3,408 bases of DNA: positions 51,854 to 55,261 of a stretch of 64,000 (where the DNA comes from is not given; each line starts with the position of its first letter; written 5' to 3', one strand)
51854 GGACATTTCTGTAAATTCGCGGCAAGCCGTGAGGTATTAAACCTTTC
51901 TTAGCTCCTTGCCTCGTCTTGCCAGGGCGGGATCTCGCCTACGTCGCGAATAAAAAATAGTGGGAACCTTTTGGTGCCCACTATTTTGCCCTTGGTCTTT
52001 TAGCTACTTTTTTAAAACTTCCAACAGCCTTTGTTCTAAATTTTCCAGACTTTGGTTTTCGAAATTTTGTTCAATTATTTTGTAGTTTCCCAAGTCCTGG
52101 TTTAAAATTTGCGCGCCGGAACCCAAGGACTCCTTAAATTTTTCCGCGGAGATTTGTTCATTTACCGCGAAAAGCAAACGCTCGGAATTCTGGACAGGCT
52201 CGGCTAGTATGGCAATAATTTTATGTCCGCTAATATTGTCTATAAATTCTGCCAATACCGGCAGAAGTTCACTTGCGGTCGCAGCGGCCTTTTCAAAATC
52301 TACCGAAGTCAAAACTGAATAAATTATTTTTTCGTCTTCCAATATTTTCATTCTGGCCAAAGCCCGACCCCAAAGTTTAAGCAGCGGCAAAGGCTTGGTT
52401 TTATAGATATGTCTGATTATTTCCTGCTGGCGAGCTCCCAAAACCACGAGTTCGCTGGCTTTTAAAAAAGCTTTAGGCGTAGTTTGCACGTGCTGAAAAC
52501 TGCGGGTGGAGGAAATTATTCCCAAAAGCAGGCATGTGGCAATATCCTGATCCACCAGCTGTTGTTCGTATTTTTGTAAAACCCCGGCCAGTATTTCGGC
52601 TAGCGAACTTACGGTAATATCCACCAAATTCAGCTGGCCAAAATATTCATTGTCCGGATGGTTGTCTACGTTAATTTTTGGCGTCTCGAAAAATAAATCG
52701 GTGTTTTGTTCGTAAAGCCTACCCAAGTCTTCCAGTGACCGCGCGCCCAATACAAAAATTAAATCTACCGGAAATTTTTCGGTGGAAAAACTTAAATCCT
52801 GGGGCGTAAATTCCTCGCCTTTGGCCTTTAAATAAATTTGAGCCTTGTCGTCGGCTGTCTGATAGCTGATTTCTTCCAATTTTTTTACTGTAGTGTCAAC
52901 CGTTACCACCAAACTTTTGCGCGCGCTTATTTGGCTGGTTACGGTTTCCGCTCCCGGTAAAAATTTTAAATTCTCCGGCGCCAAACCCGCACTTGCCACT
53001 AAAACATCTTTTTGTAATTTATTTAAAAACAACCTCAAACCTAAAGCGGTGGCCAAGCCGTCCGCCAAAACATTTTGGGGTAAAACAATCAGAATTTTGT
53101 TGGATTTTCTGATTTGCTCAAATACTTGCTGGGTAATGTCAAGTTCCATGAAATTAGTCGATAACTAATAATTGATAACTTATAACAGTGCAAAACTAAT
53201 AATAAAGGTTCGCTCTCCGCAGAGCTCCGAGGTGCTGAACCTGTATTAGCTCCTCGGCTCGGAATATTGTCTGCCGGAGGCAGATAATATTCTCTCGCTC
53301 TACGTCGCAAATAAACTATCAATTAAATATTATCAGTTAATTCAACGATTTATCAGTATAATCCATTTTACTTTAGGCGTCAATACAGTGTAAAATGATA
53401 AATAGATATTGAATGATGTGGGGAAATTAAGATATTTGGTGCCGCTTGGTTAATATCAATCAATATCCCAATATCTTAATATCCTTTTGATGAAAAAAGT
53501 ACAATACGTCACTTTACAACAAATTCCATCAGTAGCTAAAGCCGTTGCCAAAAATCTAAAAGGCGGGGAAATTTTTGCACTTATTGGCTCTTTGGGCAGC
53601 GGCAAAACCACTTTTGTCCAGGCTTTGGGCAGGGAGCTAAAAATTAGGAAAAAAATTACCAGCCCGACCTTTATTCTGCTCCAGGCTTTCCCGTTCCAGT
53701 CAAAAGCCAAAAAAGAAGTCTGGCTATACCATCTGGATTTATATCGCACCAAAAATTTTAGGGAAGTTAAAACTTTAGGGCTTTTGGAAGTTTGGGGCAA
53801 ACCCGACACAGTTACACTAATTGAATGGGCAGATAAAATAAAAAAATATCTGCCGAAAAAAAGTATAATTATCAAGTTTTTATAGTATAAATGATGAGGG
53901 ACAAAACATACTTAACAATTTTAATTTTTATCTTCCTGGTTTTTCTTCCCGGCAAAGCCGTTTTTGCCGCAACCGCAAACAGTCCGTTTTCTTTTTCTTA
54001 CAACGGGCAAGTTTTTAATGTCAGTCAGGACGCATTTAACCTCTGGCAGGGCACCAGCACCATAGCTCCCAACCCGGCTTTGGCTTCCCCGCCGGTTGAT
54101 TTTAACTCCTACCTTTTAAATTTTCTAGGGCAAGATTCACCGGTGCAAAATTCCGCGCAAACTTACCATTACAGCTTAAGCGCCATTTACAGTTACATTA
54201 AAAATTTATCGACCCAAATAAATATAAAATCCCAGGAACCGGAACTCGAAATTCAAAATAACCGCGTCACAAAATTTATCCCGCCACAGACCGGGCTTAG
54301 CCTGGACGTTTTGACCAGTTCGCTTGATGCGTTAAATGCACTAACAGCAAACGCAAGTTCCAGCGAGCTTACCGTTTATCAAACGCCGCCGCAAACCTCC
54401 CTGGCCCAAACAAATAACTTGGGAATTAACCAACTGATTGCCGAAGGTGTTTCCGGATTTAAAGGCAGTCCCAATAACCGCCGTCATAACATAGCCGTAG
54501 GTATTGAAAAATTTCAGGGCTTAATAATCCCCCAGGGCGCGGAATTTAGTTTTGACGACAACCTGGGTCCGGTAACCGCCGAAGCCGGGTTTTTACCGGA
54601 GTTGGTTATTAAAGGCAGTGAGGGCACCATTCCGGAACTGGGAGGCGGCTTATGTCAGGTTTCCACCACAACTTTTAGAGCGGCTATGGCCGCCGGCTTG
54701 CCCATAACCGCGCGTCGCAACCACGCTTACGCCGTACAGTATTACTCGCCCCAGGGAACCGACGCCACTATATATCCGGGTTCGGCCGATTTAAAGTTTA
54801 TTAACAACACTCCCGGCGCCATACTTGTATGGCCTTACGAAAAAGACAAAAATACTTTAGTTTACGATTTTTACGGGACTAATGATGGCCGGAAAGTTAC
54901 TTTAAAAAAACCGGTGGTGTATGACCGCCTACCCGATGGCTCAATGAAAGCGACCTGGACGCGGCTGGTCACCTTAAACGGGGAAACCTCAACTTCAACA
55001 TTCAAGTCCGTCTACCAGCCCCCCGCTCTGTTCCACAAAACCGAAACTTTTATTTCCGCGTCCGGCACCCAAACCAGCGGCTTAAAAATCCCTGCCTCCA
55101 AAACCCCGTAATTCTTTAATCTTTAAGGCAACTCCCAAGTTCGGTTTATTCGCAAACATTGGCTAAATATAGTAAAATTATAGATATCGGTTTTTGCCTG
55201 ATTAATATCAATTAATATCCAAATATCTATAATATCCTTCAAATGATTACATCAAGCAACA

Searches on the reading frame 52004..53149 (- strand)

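Call 19: search_protein_families(library=pfam, proteins=[window:52004-53149:-], max_evalue=0.001)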
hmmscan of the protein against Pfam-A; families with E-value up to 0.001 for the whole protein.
window:52004-53149:- (381 aa): 1 family
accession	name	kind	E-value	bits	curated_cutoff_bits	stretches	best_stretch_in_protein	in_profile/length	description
PF01368.27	DHH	-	2.4e-07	31.5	28.1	0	157-211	65-125/125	DHH family, N-terminal domain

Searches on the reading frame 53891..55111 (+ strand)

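Call 19: search_protein_families(library=pfam, proteins=[window:53891-55111:+], max_evalue=0.001)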
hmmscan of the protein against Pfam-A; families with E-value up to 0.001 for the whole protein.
window:53891-55111:+ (406 aa): 1 family
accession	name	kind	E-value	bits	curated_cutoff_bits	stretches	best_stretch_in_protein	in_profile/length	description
PF04294.18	VanW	-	2.9e-35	121.1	27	1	196-323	1-125/130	VanW like protein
